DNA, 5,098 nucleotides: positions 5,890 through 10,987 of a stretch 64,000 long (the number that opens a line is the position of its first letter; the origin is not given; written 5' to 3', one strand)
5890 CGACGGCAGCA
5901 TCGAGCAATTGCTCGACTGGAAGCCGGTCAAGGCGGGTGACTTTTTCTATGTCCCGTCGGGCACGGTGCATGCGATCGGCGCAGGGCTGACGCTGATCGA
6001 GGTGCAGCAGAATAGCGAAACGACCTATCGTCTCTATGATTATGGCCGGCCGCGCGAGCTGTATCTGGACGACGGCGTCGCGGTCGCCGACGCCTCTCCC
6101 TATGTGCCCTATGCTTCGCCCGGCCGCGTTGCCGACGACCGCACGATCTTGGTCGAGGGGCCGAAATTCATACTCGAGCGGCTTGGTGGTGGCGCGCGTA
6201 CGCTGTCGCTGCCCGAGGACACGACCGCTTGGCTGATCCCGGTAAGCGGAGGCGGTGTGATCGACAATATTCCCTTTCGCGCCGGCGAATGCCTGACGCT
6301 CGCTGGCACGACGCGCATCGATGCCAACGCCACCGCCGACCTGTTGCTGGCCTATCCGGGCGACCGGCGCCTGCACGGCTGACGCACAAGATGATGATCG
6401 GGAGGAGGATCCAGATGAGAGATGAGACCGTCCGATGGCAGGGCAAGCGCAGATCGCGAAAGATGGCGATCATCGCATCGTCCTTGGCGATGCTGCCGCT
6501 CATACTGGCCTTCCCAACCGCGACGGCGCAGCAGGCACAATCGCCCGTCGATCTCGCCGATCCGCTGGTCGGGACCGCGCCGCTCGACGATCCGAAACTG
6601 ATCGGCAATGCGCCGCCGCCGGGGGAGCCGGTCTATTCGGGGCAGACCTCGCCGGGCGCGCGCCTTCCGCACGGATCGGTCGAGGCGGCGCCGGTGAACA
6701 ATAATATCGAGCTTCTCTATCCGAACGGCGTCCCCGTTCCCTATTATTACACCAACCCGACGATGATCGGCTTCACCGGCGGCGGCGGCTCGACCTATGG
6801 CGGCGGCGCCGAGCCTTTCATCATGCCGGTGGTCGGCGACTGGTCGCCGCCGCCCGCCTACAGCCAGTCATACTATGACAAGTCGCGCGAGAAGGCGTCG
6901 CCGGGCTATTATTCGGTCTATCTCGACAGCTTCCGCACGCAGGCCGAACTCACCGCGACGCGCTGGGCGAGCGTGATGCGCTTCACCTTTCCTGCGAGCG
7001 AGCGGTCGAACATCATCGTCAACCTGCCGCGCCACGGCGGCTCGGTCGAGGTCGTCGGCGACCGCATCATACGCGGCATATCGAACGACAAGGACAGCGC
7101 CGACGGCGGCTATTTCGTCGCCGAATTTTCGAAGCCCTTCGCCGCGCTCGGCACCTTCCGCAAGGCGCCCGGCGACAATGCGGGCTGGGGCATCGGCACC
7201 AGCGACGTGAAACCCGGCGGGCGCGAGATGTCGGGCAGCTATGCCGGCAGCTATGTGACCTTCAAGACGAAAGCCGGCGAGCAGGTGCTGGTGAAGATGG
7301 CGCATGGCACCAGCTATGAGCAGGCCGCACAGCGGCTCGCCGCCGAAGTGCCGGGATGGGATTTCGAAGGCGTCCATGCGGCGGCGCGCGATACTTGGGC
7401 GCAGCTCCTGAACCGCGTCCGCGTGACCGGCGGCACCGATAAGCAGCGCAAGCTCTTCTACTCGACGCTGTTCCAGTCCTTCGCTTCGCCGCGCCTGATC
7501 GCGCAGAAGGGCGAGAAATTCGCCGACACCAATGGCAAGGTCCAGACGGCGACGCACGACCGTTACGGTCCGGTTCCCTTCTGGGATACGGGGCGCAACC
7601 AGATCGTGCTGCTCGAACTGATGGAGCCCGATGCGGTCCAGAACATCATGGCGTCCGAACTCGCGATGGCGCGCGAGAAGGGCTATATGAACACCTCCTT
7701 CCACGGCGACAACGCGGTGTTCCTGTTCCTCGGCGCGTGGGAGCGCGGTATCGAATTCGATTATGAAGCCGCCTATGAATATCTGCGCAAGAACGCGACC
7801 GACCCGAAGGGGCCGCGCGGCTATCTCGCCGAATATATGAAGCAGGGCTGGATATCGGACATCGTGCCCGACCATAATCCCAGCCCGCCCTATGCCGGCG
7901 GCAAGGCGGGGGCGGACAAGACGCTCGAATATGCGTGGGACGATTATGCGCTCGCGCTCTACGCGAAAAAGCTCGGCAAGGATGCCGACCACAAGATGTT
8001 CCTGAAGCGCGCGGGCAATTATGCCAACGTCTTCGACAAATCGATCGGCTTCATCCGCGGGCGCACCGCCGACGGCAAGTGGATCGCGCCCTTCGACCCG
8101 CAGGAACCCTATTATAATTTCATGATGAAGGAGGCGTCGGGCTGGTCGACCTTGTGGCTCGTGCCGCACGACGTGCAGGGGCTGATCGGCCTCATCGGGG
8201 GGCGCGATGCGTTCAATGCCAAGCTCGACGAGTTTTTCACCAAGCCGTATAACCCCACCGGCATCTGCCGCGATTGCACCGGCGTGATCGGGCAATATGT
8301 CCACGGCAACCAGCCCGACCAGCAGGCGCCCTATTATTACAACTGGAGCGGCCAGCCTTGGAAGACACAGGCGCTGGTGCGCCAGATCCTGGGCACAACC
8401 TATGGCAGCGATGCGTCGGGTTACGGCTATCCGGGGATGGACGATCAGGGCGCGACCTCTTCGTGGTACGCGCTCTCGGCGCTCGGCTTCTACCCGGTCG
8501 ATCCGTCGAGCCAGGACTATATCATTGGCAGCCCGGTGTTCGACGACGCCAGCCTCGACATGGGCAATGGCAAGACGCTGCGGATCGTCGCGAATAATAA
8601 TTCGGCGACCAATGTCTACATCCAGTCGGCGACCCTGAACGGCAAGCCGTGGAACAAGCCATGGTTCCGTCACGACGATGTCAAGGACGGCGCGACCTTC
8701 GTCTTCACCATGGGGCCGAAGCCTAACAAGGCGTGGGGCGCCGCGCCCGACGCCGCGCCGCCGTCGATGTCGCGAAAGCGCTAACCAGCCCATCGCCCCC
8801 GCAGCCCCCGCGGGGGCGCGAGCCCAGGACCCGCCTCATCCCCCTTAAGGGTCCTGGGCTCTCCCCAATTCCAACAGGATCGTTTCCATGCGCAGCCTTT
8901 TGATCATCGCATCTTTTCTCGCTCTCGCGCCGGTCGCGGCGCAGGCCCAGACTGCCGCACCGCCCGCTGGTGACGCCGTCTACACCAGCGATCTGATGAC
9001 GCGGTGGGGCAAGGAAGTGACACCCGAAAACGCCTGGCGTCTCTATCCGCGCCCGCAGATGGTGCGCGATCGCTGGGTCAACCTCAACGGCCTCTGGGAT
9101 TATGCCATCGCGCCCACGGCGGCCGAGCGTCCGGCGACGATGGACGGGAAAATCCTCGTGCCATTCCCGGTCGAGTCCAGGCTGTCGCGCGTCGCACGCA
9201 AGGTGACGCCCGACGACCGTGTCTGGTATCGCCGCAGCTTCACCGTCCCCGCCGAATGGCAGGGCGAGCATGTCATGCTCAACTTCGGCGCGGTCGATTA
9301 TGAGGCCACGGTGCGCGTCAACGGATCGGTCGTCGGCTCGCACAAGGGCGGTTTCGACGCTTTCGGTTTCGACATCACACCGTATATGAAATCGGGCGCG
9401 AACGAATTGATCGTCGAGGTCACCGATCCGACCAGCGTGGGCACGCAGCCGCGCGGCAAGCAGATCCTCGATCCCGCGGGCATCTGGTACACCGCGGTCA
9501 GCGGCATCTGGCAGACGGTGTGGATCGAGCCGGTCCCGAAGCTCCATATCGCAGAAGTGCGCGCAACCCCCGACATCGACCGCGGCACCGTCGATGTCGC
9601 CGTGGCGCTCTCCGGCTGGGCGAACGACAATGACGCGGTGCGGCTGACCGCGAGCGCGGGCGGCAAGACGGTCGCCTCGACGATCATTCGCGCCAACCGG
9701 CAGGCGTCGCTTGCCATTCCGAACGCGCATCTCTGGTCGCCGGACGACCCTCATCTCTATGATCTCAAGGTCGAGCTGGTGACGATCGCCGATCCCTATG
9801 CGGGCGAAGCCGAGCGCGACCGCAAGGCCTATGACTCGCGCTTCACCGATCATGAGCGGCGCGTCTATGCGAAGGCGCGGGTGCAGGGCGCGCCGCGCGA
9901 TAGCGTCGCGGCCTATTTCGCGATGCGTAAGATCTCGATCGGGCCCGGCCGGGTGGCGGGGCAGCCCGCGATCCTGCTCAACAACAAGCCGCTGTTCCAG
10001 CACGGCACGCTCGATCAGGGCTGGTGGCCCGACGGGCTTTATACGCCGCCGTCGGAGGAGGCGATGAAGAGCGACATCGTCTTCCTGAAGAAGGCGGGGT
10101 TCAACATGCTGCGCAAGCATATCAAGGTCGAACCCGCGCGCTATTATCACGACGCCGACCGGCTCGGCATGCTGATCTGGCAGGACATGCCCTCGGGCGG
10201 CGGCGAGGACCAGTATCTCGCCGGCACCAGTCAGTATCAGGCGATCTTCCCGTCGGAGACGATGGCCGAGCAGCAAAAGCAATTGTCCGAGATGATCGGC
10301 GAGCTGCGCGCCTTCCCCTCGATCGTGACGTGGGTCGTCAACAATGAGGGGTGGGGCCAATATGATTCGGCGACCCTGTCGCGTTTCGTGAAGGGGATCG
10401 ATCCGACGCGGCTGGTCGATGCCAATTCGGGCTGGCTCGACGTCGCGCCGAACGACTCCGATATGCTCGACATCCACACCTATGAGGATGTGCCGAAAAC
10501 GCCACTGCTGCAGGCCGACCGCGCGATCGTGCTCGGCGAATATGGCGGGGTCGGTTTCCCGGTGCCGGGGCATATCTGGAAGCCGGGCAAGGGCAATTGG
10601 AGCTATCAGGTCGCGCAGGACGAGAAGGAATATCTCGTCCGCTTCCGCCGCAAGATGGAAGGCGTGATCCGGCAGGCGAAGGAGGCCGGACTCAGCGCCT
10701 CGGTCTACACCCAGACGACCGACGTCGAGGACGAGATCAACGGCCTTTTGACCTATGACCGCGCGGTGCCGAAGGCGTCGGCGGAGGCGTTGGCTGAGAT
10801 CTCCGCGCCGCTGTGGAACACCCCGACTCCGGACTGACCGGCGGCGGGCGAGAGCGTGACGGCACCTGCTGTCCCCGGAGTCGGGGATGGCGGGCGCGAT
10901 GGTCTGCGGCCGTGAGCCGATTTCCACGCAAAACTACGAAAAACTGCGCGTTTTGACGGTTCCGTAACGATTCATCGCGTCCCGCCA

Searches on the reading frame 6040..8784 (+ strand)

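Call 16: search_protein_families(library=pfam, proteins=[window:6040-8784:+], max_evalue=0.0001)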
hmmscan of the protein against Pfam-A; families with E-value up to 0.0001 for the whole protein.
window:6040-8784:+ (914 aa): 2 families
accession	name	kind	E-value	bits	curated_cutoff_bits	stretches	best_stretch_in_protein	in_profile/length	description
PF07971.18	Glyco_hydro_92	-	4.3e-142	474.8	24.6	1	428-893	1-464/464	Glycosyl hydrolase family 92 catalytic domain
PF17678.7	Glyco_hydro_92N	-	6.9e-39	134.5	34.5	1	185-421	11-234/236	Glycosyl hydrolase family 92 N-terminal domain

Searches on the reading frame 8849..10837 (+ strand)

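Call 16: search_protein_families(library=pfam, proteins=[window:8849-10837:+], max_evalue=0.0001)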
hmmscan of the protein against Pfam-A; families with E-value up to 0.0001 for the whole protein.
window:8849-10837:+ (662 aa): 4 families
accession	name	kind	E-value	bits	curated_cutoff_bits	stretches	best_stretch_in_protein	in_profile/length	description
PF02837.24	Glyco_hydro_2_N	-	5.8e-16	59.3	28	1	122-225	64-164/169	Glycosyl hydrolases family 2, sugar binding domain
PF22666.2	Glyco_hydro_2_N2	-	1.1e-12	48.8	27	1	122-200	47-126/167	Glycosyl hydrolase 2 galactose-binding domain-like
PF02836.23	Glyco_hydro_2_C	-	1.3e-10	41.4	21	1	375-532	8-171/302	Glycosyl hydrolases family 2, TIM barrel domain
PF00703.27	Glyco_hydro_2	-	2.7e-09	38.2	23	1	233-310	2-92/109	Glycosyl hydrolases family 2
